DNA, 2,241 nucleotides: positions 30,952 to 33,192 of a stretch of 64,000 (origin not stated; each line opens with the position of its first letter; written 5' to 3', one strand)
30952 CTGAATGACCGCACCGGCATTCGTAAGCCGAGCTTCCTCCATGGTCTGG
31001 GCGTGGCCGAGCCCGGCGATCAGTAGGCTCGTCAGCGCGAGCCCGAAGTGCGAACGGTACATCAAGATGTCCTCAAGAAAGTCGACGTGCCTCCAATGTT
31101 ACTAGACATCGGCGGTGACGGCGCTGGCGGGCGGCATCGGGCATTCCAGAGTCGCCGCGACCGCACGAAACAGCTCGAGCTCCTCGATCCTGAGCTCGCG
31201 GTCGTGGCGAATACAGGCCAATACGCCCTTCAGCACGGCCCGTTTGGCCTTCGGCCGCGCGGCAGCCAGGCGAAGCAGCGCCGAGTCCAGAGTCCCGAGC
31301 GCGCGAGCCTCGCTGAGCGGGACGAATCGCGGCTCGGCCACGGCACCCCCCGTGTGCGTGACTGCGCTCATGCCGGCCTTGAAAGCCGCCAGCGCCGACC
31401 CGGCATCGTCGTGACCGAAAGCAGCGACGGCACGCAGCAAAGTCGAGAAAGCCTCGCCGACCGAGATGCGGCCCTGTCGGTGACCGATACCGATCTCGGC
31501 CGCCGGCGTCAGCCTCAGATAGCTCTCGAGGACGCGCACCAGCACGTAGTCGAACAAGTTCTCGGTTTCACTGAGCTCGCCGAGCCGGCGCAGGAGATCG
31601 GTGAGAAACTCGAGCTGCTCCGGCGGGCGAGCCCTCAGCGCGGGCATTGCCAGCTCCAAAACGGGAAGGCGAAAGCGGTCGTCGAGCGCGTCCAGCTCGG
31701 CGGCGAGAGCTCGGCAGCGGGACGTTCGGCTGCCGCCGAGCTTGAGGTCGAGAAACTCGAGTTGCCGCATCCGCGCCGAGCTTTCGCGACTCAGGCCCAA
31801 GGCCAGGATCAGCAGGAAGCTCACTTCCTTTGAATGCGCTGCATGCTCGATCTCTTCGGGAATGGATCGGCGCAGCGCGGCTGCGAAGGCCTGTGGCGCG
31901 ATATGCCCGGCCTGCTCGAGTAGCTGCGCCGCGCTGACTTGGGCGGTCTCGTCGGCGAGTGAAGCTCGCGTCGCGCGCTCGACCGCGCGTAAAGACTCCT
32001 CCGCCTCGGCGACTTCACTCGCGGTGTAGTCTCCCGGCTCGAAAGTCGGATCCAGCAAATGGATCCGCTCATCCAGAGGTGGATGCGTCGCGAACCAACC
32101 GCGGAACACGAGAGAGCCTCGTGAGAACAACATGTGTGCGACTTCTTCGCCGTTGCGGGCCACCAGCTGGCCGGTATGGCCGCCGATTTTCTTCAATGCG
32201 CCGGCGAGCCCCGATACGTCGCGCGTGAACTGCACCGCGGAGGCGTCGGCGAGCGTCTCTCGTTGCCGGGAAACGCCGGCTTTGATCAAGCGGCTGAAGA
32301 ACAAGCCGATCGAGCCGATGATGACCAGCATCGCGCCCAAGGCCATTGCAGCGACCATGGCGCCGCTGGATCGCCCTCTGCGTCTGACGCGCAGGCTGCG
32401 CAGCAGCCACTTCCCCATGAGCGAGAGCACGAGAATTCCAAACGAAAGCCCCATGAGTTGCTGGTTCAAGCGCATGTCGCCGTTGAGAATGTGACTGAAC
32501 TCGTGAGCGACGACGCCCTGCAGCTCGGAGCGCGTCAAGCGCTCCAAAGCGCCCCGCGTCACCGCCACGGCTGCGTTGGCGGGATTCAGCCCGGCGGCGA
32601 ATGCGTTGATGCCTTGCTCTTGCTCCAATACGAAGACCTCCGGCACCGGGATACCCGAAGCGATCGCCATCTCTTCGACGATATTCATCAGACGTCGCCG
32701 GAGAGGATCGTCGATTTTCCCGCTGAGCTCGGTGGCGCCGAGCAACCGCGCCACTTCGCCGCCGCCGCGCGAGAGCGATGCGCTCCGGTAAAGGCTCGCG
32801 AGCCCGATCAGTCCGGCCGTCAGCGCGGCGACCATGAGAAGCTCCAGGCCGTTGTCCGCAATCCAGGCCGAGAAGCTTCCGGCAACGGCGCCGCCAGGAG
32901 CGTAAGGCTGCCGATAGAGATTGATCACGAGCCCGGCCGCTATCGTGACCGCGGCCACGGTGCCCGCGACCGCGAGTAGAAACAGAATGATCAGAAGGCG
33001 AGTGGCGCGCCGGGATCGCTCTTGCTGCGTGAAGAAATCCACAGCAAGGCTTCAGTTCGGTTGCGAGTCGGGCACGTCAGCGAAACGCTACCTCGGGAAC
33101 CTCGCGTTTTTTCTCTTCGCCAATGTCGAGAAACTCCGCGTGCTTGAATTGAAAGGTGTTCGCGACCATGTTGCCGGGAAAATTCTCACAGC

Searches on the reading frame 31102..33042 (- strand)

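Call 81: search_protein_families(library=pfam, proteins=[window:31102-33042:-], max_evalue=0.00001)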
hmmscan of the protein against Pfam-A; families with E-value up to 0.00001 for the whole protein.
window:31102-33042:- (646 aa): 1 family
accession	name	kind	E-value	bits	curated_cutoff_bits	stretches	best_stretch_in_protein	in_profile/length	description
PF01435.24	Peptidase_M48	-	3.5e-27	95.9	20.3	1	116-330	5-182/186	Peptidase family M48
